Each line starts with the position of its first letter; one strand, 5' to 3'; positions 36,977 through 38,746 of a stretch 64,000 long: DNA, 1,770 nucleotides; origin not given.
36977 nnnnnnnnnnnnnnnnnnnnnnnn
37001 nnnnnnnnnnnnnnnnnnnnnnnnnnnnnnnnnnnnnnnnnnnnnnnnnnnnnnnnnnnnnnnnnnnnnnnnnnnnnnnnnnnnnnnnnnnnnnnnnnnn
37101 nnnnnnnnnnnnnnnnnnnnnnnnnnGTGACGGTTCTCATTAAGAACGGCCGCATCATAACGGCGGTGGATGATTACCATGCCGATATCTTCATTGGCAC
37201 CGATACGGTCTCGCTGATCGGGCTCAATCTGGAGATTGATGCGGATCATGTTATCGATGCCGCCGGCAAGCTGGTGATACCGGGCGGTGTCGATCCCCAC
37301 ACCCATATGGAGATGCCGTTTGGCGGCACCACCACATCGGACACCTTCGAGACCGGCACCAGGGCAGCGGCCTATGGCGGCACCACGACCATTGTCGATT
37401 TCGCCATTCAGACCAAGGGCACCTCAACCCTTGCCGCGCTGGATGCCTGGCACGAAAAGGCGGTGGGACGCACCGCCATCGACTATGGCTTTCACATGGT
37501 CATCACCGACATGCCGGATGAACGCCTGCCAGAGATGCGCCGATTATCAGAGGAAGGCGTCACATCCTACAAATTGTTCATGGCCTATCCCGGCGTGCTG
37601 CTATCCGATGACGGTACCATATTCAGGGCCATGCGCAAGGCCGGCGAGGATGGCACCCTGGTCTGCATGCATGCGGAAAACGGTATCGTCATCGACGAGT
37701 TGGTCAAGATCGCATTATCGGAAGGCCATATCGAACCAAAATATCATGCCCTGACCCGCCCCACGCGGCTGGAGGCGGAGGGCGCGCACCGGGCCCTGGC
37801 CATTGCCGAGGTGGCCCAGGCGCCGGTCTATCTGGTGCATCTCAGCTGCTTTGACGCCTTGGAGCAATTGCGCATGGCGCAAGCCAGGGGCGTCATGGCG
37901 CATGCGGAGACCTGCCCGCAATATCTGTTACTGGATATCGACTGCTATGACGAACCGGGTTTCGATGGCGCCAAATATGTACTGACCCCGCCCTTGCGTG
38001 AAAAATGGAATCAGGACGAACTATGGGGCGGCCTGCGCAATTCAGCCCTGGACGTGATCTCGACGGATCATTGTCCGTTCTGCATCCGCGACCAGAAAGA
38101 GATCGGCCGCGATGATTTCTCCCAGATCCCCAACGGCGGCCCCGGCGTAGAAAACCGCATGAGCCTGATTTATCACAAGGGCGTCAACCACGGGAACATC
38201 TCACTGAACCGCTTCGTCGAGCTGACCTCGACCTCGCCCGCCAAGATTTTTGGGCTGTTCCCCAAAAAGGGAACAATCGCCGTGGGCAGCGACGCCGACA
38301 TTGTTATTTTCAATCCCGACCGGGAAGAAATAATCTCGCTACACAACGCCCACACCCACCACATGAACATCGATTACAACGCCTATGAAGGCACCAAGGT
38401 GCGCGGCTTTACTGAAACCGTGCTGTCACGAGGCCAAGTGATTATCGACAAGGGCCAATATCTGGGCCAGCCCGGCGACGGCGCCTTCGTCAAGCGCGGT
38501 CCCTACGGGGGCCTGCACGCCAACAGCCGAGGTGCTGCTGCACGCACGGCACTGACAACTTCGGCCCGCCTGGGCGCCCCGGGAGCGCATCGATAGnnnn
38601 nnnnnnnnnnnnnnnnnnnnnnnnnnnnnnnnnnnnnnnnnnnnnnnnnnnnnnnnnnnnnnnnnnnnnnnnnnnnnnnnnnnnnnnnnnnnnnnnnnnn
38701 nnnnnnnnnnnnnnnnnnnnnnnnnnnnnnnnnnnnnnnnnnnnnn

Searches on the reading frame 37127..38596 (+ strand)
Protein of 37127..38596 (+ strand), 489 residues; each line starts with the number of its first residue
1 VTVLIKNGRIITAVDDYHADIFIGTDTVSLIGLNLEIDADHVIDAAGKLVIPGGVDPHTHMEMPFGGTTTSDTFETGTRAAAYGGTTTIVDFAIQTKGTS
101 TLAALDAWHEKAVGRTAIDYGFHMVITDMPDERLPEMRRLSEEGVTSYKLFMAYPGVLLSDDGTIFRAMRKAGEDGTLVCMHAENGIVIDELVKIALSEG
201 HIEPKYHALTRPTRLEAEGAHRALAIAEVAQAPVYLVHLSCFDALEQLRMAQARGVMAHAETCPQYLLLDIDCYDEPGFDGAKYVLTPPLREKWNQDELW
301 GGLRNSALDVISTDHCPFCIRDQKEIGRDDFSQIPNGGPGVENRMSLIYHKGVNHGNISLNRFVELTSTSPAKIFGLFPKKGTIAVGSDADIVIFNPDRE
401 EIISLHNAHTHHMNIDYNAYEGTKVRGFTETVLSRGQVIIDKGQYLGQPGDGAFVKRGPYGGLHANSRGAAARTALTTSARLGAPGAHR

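Call 31: search_protein_families(library=pfam, proteins=[window:37127-38596:+], max_evalue=0.01)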
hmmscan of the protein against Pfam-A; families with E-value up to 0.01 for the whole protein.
window:37127-38596:+ (489 aa): 2 families
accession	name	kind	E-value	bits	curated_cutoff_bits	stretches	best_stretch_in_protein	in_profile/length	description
PF01979.26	Amidohydro_1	-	2.9e-25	89.7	25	1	49-438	1-344/345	Amidohydrolase family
PF07969.17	Amidohydro_3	-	3.1e-16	60.4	29.7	2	356-429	405-461/472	Amidohydrolase family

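Call 33: search_protein_families(library=ncbifam, proteins=[window:37127-38596:+], max_evalue=0.00001)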
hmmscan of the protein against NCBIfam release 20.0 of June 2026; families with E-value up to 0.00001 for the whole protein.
window:37127-38596:+ (489 aa): 48 families (the best 25 are shown)
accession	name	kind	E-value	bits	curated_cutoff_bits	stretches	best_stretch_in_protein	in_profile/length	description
TIGR02033.1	D-hydantoinase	equivalog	2.1e-179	597.3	393.25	1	3-457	1-454/454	dihydropyrimidinase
NF009941.0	PRK13404.1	subfamily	5.2e-146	487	647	1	3-458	6-462/478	dihydropyrimidinase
TIGR03178.1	allantoinase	equivalog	2.7e-81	273.6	357.85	1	3-456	2-440/441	allantoinase AllB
NF004839.0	PRK06189.1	equivalog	8.4e-79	265.3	631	1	3-457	5-447/451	allantoinase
NF002668.0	PRK02382.1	equivalog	1.4e-67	228.3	452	1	3-457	6-428/436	dihydroorotase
NF058539.1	ergo_uti2_ErtD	equivalog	1.7e-67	228.3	650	1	5-456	5-446/449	hydantoin-5-propionate amidohydrolase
NF005960.0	PRK08044.1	equivalog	1.2e-65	222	688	1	3-457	5-450/453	allantoinase AllB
NF006559.0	PRK09060.1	equivalog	1e-62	211.9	482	1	3-449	7-431/444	dihydroorotase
NF005751.0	PRK07575.1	equivalog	8.6e-58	195.8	529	1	2-445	4-425/440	dihydroorotase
TIGR00857.1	pyrC_multi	subfamily_domain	1.9e-53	181.9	279.05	1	18-441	5-410/412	dihydroorotase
NF006837.0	PRK09357.1-2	equivalog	5.4e-53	180.1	575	1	1-444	1-426/428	dihydroorotase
NF006839.0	PRK09357.1-4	equivalog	2.7e-52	177.8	576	1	3-440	2-420/422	dihydroorotase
NF058538.1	ergo_util_ErtD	equivalog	1.4e-50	172.4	600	1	8-456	7-445/446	hydantoin-5-propionate amidohydrolase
NF006688.0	PRK09236.1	equivalog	1.4e-48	165.8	535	1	2-445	3-431/444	dihydroorotase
NF006836.0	PRK09357.1-1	equivalog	3.7e-45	154.4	538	1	2-444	3-428/432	dihydroorotase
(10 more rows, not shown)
